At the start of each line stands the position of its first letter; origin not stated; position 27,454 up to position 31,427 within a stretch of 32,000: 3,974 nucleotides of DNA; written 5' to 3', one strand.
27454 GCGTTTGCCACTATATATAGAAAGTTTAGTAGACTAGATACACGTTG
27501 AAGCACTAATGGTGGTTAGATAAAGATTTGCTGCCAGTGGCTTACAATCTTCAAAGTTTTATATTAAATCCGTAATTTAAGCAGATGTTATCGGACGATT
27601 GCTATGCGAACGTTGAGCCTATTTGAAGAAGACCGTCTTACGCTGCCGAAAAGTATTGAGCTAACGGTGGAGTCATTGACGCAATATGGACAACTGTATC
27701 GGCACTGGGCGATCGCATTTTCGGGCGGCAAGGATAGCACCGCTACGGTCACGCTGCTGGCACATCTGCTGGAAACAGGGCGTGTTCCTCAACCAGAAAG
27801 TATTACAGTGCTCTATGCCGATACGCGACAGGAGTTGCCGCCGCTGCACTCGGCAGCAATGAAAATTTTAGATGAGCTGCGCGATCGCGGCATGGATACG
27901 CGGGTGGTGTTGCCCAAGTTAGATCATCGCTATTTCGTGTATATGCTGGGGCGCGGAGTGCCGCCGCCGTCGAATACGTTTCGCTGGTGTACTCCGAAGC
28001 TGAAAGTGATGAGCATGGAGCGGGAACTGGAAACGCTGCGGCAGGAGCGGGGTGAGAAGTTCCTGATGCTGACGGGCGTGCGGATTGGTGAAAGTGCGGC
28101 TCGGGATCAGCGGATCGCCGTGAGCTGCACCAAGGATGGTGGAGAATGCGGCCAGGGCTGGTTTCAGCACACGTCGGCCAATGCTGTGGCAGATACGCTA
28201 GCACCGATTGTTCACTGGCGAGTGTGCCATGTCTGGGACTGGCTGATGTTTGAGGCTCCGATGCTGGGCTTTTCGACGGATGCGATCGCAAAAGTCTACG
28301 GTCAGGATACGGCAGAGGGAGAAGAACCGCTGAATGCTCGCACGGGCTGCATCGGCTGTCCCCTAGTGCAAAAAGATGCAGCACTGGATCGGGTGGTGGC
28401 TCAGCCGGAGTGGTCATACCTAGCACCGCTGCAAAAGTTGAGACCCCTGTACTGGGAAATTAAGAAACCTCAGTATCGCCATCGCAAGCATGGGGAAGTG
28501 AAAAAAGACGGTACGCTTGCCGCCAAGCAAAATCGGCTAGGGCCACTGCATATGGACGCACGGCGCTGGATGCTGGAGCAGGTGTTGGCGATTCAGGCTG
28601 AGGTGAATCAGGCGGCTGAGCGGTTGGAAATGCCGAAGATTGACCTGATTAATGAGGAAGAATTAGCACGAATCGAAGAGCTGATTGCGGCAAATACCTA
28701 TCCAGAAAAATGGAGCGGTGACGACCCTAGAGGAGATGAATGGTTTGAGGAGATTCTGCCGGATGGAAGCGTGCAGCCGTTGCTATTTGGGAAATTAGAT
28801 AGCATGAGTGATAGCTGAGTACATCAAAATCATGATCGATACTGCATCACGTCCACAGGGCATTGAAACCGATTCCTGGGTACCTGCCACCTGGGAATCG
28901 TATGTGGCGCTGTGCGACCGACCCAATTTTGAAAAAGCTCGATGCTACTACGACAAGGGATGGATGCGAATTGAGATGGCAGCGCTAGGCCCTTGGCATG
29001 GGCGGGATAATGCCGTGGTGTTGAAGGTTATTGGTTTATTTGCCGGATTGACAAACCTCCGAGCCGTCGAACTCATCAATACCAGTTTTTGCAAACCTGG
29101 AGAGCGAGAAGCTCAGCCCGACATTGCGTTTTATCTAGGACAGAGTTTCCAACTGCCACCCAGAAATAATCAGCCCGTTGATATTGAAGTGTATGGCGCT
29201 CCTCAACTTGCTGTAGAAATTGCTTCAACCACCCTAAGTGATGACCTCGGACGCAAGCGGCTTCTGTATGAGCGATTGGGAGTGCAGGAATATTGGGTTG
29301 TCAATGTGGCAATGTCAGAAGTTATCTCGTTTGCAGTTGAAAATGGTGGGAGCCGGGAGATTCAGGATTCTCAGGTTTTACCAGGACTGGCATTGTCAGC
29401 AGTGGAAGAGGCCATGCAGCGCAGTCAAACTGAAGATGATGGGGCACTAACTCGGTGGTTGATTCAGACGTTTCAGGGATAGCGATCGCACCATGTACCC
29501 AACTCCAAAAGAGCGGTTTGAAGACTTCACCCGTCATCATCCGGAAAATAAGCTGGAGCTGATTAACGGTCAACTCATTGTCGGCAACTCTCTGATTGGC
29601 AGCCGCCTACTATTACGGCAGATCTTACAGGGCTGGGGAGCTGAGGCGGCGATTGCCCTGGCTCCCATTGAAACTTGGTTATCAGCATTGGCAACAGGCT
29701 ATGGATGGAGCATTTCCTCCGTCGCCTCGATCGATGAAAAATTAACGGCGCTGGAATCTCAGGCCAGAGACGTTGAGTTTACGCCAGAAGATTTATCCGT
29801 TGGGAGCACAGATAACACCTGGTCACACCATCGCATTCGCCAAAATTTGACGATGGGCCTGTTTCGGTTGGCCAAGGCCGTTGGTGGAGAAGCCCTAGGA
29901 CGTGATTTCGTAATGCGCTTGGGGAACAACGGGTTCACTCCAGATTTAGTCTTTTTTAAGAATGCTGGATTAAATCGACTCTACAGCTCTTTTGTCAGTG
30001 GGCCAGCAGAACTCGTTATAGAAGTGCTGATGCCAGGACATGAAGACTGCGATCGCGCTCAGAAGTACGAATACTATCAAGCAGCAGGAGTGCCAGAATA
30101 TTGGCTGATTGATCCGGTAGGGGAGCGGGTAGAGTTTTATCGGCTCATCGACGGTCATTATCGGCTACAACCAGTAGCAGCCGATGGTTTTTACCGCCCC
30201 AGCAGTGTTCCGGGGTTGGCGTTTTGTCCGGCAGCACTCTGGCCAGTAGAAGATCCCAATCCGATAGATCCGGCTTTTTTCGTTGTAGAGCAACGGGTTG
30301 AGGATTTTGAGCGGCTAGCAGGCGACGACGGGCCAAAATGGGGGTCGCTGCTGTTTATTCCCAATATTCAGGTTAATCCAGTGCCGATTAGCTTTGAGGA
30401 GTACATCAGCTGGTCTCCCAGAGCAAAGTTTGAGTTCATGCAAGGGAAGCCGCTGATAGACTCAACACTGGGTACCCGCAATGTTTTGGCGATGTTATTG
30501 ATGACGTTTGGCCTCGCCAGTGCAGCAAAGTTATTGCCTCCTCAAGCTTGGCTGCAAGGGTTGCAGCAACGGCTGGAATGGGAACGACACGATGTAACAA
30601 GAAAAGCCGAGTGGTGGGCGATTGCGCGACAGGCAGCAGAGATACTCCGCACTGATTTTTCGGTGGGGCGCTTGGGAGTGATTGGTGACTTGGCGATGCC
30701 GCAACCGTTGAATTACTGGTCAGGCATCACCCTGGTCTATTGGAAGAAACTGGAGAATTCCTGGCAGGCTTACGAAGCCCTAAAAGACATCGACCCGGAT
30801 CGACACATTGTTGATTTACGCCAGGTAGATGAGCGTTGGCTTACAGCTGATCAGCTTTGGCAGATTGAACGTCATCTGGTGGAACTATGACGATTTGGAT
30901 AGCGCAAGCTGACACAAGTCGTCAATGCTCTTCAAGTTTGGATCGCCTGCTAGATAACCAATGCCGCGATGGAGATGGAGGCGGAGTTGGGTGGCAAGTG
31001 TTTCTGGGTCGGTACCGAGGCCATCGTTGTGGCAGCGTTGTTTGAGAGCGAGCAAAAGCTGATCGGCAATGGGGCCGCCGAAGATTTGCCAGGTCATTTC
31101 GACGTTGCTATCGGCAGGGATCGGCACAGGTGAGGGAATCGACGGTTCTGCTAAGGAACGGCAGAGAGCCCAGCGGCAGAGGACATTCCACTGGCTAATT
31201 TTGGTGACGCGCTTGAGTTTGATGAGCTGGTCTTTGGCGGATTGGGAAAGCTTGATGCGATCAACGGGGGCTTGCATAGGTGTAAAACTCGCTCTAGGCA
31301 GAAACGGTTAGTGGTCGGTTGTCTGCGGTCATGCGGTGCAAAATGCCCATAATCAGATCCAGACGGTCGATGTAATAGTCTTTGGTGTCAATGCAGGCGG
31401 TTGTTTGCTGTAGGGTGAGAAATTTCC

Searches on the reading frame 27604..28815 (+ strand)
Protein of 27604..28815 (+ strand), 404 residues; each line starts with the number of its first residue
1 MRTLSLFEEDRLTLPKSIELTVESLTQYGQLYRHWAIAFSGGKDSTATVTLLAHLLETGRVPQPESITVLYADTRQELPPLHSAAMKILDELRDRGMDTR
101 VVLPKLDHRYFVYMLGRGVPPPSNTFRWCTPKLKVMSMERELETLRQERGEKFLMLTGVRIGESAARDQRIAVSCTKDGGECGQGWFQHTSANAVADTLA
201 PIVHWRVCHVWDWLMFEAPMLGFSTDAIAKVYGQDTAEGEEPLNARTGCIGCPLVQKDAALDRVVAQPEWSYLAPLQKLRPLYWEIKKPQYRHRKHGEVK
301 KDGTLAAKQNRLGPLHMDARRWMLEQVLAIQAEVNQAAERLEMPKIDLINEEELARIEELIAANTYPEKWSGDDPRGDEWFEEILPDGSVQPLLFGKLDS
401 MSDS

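Call 4: search_protein_families(library=pfam, proteins=[window:27604-28815:+], max_evalue=0.01)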
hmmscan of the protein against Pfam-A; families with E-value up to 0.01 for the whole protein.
window:27604-28815:+ (404 aa): 1 family
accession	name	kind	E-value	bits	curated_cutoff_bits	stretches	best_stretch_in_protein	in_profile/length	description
PF01507.26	PAPS_reduct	-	9.4e-10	39.2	22.5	1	36-215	3-150/175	Phosphoadenosine phosphosulfate reductase domain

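Call 5: search_protein_families(library=ncbifam, proteins=[window:27604-28815:+], max_evalue=0.01)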
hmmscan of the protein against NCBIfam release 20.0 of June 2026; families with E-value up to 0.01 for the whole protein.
window:27604-28815:+ (404 aa): 8 families
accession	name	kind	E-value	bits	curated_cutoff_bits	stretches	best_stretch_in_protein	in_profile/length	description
NF005316.0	PRK06850.1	equivalog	3.4e-45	154.8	536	1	28-360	25-371/505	hypothetical protein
TIGR03183.1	DNA_S_dndC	equivalog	3.3e-42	144.9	290.4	1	33-358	14-358/447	DNA phosphorothioation system sulfurtransferase DndC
NF006351.0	PRK08576.1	equivalog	7.1e-11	41.3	290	1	27-177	231-356/436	hypothetical protein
NF010367.0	PRK13795.1-2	equivalog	3.2e-07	29.2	456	1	34-212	244-390/584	hypothetical protein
NF010369.0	PRK13795.1-4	equivalog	1.5e-06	26.7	1086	1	33-214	252-405/633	hypothetical protein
NF006327.0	PRK08557.1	equivalog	4.2e-05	22.5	366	1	16-215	165-332/415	hypothetical protein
NF010368.0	PRK13795.1-3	equivalog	0.00052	18.4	588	1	34-215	249-398/635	hypothetical protein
NF010366.0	PRK13795.1-1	equivalog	0.0032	15.7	745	1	36-173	270-392/667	hypothetical protein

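Call 9: search_protein_families(library=padloc, proteins=[window:27604-28815:+], max_evalue=0.01)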
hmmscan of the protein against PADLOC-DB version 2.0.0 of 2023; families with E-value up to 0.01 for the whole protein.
window:27604-28815:+ (404 aa): 7 families
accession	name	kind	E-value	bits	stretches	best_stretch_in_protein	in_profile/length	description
PDLC02662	DndC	-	1.6e-45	154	1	26-360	20-370/481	DndC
PDLC02661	DndC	-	2.3e-43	146.9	1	28-370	18-376/468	DndC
PDLC03333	MTase_II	-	6.3e-22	75.9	1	26-355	36-400/544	Type II methyltransferase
PDLC02659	DndC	-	1e-20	72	2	31-216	27-212/586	DndC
PDLC02660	DndC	-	1e-20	72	2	31-216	27-212/586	DndC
PDLC02510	BrxP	-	4.7e-14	49.6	1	18-173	118-263/779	BrxP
PDLC02782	SspD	-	2.3e-09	35.3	1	37-164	4-119/277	SspD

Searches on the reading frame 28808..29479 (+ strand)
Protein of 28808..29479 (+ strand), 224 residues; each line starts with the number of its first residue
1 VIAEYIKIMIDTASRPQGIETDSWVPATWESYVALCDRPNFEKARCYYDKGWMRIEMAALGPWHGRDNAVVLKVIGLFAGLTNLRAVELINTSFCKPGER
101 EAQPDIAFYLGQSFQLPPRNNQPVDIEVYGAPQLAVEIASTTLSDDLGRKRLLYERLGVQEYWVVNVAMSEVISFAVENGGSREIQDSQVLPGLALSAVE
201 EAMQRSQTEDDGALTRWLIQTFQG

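Call 4: search_protein_families(library=pfam, proteins=[window:28808-29479:+], max_evalue=0.01)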
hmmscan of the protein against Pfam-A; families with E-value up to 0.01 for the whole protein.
window:28808-29479:+ (224 aa): 1 family
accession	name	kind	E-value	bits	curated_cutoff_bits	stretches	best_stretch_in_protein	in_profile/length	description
PF05685.18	Uma2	-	4.5e-26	91.8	27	1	29-203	1-164/172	Putative restriction endonuclease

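Call 5: search_protein_families(library=ncbifam, proteins=[window:28808-29479:+], max_evalue=0.01)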
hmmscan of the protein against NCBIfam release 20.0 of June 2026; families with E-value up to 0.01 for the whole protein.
window:28808-29479:+ (224 aa): 0 families

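Call 9: search_protein_families(library=padloc, proteins=[window:28808-29479:+], max_evalue=0.01)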
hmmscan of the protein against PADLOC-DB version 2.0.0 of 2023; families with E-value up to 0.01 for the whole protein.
window:28808-29479:+ (224 aa): 5 families
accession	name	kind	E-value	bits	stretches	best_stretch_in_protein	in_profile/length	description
PDLC04943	PDC-S17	-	1e-12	45.9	1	27-209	23-185/199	-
PDLC04832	PDC-S03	-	1.7e-12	45.4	1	125-188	99-163/188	-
PDLC04835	PDC-S03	-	4.2e-09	34.3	1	100-168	79-147/207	-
PDLC04833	PDC-S03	-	2.6e-08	31.6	1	130-180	123-174/207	-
PDLC04834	PDC-S03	-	1.3e-05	23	1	129-179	101-151/184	-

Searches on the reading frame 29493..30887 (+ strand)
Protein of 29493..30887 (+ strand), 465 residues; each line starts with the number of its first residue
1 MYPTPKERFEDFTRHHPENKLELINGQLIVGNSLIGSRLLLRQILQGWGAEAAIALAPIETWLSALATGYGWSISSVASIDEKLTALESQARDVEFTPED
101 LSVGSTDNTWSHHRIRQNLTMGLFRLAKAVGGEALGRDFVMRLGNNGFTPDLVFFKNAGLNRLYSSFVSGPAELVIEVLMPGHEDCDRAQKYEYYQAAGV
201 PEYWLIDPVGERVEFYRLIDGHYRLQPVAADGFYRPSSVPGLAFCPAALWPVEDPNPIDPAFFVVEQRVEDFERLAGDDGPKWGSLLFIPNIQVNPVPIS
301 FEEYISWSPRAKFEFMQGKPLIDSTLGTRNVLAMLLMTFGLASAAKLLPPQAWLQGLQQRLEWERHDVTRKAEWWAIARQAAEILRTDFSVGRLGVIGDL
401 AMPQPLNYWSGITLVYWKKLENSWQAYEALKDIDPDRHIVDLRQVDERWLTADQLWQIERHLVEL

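Call 4: search_protein_families(library=pfam, proteins=[window:29493-30887:+], max_evalue=0.01)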
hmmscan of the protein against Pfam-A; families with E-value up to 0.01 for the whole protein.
window:29493-30887:+ (465 aa): 1 family
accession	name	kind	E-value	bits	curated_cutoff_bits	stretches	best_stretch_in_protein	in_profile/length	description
PF05685.18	Uma2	-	6.6e-26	91.3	27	1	89-242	10-167/172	Putative restriction endonuclease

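Call 5: search_protein_families(library=ncbifam, proteins=[window:29493-30887:+], max_evalue=0.01)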
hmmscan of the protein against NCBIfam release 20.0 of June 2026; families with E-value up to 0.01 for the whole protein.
window:29493-30887:+ (465 aa): 0 families

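Call 9: search_protein_families(library=padloc, proteins=[window:29493-30887:+], max_evalue=0.01)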
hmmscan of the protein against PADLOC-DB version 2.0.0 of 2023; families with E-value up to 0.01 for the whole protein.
window:29493-30887:+ (465 aa): 5 families
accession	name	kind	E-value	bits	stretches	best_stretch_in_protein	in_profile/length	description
PDLC04832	PDC-S03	-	2.7e-17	61.1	1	80-228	11-163/188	-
PDLC04833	PDC-S03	-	6.8e-17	59.6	1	109-226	54-179/207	-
PDLC04834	PDC-S03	-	1.2e-13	49.2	1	92-228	23-159/184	-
PDLC04835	PDC-S03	-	9.5e-09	33.1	1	147-209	80-147/207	-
PDLC01093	C3a205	-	0.0026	15.2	1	50-124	140-209/330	Unknown function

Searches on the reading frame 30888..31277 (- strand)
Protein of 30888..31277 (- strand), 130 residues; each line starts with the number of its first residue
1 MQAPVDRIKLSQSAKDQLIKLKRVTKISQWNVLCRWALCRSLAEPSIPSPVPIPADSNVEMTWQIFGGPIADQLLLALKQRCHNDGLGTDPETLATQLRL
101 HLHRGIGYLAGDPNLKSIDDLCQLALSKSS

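Call 18: search_protein_families(library=pfam, proteins=[window:30888-31277:-], max_evalue=0.001)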
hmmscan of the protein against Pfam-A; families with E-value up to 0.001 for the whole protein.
window:30888-31277:- (130 aa): 1 family
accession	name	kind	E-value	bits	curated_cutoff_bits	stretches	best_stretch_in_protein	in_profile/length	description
PF08870.17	DndE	-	2.8e-43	147.2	25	1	7-117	1-111/111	DNA sulphur modification protein DndE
